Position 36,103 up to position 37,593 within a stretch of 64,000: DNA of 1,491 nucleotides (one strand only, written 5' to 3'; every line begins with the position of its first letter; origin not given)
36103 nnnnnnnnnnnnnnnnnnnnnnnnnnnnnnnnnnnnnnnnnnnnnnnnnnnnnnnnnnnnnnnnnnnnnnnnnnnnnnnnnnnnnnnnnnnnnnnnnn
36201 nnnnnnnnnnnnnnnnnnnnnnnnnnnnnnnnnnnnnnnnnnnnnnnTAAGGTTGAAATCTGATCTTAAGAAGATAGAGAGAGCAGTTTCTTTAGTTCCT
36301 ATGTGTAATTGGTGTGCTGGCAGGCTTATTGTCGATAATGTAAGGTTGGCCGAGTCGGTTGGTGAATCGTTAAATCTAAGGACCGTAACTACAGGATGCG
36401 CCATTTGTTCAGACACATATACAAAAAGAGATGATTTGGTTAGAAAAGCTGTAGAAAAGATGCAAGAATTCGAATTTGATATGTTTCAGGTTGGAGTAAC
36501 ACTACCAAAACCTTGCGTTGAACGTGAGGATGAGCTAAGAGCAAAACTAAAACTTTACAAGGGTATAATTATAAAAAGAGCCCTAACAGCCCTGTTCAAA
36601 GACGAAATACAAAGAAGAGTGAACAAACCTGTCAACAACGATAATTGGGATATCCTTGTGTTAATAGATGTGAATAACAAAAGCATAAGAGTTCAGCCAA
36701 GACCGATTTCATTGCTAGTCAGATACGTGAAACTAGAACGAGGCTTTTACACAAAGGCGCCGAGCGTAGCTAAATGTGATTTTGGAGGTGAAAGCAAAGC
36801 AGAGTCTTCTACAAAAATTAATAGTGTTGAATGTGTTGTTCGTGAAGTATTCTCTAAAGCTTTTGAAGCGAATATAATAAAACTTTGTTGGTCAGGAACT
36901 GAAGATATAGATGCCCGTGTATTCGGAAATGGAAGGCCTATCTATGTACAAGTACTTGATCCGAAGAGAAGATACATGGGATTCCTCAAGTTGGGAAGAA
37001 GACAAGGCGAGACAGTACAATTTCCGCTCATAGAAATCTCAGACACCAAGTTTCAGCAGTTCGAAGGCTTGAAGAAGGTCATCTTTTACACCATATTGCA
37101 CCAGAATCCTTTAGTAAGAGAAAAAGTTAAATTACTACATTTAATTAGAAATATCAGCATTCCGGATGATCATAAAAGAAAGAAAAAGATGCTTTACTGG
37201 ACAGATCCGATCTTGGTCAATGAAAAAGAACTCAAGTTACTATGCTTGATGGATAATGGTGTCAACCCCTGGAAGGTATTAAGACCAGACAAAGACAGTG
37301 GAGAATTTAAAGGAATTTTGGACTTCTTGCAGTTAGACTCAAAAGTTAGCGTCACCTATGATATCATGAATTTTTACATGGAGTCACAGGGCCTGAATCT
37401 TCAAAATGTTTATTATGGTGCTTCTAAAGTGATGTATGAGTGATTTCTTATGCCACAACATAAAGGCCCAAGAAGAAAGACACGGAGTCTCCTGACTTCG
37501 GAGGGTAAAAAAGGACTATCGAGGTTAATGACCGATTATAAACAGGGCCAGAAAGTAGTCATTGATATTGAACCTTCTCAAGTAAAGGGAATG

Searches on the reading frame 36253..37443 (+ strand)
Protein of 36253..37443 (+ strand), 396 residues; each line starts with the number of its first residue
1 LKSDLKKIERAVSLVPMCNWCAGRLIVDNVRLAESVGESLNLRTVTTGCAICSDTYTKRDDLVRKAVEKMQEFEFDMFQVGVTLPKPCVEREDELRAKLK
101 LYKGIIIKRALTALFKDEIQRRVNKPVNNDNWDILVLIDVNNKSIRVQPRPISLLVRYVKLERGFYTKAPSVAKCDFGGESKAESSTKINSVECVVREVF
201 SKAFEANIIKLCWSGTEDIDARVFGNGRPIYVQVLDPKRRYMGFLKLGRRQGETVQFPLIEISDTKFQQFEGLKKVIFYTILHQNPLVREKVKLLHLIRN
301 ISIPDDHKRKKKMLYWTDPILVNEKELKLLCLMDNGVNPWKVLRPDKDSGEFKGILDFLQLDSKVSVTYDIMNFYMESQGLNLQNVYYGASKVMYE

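Call 45: search_protein_families(library=pfam, proteins=[window:36253-37443:+], max_evalue=0.00001)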
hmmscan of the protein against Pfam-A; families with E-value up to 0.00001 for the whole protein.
window:36253-37443:+ (396 aa): 2 families
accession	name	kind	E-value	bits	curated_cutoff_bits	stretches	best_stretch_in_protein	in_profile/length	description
PF21238.2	Pus10_C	-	2.8e-10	40.6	27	1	157-243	5-81/232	Pus10, C-terminal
PF22023.1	Pus10_THUMP_arc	-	5.7e-09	36.4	28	1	63-139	2-78/78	Pus10 THUMP domain, archaeal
